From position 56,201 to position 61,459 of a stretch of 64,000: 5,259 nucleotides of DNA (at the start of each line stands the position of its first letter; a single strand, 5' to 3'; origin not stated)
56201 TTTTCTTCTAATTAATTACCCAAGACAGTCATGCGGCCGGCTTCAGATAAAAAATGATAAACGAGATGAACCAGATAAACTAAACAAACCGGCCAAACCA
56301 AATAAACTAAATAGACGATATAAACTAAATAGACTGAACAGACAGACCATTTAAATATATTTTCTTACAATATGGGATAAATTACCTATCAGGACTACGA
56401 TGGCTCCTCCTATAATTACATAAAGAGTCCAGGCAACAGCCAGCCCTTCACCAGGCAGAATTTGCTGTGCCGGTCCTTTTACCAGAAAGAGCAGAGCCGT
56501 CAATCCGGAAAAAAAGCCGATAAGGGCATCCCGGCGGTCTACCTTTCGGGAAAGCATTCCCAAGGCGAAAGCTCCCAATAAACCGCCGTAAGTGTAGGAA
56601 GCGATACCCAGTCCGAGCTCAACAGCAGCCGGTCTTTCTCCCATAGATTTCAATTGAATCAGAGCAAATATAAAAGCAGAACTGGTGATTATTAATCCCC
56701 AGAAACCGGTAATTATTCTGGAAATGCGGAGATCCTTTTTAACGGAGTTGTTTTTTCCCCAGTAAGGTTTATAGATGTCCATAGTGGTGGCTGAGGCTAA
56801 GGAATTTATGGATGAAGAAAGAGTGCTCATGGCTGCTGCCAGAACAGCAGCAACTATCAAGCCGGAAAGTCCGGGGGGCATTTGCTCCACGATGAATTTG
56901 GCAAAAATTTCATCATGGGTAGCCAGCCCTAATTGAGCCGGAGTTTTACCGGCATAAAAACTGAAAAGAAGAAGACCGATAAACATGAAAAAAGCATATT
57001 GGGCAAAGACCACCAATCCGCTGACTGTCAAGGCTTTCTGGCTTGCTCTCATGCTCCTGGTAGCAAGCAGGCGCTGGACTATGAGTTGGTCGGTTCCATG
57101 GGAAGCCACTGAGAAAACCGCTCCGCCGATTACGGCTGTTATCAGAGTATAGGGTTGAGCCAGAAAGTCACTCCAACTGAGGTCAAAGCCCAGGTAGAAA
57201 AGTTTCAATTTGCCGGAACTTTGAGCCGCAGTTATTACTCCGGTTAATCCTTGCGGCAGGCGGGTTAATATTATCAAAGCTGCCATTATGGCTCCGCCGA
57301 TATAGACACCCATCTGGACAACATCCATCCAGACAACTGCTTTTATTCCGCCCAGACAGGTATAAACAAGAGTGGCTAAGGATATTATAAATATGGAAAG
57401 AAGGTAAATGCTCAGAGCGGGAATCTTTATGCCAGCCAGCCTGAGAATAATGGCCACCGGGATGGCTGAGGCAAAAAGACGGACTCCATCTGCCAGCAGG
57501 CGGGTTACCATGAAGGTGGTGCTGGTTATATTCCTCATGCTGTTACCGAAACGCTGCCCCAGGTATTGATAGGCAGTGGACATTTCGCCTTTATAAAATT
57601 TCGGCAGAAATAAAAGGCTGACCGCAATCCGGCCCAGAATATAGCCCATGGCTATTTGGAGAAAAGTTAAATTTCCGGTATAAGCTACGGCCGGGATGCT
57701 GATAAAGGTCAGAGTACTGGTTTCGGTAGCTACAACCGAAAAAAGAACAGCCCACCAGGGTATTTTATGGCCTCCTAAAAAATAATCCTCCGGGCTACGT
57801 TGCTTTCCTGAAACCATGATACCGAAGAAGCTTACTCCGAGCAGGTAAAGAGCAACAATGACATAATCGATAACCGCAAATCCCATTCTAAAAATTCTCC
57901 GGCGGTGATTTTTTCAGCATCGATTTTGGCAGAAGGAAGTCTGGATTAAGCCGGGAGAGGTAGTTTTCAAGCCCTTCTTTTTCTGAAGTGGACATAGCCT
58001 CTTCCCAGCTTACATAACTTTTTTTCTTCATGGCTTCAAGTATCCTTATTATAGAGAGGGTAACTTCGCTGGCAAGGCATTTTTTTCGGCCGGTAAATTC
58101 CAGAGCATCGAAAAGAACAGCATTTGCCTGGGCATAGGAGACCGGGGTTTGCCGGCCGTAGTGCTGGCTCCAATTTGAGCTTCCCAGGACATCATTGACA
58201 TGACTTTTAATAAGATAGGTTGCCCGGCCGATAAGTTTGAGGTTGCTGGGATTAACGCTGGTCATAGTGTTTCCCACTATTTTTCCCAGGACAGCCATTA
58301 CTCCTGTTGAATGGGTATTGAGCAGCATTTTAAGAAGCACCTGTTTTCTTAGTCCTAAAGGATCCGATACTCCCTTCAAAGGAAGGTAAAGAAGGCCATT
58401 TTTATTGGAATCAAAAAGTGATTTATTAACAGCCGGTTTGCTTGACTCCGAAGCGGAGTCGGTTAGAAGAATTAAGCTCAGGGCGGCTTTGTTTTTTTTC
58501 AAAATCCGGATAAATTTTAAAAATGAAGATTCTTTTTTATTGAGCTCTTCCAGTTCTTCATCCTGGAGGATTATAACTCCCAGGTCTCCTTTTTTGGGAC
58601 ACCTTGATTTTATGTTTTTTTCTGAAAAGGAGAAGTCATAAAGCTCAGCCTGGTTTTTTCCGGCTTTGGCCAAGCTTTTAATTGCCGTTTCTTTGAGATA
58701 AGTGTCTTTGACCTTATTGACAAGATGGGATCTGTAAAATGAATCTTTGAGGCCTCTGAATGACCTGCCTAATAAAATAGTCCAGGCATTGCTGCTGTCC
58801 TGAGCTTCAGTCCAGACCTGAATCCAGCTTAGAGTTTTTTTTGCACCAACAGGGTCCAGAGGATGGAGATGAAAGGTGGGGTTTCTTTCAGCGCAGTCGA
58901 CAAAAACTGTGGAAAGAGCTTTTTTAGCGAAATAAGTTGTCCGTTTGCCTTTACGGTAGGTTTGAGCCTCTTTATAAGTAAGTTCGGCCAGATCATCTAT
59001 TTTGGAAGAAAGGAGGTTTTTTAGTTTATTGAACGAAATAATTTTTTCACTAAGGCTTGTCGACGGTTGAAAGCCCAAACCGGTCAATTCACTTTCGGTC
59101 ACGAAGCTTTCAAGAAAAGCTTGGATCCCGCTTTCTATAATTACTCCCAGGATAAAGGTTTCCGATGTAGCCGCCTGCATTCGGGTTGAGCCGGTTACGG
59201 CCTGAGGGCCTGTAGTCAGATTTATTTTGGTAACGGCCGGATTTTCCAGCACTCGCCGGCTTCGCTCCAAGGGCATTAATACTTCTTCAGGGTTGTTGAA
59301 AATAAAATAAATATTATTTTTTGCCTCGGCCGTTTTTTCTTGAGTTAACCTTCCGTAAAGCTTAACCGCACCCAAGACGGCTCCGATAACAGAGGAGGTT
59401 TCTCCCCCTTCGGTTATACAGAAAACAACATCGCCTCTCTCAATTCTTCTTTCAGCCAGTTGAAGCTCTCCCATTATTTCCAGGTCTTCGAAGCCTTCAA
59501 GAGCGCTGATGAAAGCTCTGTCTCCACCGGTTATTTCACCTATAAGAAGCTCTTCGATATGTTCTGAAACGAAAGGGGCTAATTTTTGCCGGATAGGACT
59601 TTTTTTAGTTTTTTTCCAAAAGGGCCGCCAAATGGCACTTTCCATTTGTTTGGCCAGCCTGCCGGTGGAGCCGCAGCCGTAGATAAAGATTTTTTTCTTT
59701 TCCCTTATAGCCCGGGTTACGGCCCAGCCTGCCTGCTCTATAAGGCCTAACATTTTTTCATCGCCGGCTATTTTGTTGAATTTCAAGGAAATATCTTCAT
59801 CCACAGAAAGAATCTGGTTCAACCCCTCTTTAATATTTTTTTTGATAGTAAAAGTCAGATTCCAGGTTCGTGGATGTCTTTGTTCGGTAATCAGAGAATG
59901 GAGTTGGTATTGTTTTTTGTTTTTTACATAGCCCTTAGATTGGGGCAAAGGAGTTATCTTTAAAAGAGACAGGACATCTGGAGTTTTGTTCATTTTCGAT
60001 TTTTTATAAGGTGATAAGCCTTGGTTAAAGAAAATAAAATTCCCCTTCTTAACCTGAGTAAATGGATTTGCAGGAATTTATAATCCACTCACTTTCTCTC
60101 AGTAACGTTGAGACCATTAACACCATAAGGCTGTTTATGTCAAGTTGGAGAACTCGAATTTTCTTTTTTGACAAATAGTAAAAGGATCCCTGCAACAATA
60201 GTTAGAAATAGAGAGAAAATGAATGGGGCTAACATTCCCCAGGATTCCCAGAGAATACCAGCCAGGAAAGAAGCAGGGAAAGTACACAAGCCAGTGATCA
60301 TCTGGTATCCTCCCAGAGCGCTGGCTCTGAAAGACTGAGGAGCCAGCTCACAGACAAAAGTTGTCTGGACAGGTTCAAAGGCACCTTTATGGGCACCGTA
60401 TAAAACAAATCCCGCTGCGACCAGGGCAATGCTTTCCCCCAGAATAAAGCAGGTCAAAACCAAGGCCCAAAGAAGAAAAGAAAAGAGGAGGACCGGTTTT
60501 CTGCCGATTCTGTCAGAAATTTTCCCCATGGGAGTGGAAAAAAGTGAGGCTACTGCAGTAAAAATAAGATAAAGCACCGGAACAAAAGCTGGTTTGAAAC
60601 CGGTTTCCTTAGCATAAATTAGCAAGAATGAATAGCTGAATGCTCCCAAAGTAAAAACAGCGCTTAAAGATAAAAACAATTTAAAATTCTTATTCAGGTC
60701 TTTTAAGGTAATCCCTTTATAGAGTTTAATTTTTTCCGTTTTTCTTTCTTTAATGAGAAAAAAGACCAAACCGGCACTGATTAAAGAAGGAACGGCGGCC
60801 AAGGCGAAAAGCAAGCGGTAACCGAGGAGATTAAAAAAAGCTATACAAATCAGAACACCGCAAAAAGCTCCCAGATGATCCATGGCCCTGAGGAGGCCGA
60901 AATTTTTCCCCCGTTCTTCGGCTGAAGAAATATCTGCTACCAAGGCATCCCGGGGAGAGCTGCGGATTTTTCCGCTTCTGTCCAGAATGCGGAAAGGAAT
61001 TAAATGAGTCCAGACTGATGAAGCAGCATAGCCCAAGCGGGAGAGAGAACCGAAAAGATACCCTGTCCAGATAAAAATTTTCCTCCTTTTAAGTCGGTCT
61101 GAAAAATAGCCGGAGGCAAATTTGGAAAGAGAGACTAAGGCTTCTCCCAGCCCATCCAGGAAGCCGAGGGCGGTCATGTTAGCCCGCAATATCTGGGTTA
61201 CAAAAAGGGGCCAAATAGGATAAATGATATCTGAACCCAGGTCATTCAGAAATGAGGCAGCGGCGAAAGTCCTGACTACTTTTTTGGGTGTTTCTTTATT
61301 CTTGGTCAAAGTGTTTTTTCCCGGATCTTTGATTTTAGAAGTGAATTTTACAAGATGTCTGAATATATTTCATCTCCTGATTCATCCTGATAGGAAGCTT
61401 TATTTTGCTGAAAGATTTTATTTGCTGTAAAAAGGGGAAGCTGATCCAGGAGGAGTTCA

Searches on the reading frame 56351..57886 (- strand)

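Call 8: search_protein_families(library=pfam, proteins=[window:56351-57886:-])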
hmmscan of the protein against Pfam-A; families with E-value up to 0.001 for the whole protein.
window:56351-57886:- (511 aa): 1 family
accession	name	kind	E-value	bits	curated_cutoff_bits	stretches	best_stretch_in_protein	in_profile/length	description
PF00474.23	SSF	-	1.2e-32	113.7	22.8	1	35-461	1-406/406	Sodium:solute symporter family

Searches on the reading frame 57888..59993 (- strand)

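Call 65: search_protein_families(library=pfam, proteins=[window:57888-59993:-], max_evalue=0.00001)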
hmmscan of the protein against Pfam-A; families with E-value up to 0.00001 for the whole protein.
window:57888-59993:- (701 aa): 1 family
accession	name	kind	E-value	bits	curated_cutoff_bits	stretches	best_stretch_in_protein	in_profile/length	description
PF22645.1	GKRP_SIS_N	-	6.8e-06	26.3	27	0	93-205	10-108/113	Glucokinase regulatory protein N-terminal SIS domain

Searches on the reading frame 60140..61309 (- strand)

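Call 65: search_protein_families(library=pfam, proteins=[window:60140-61309:-], max_evalue=0.00001)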
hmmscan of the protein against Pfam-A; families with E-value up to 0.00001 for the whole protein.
window:60140-61309:- (389 aa): 2 families
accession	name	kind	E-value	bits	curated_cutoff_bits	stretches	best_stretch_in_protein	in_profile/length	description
PF07690.21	MFS_1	-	9e-48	163.4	33.4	2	16-230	2-222/347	Major Facilitator Superfamily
PF00083.30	Sugar_tr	-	2.9e-07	30.2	22.3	1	234-381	282-438/452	Sugar (and other) transporter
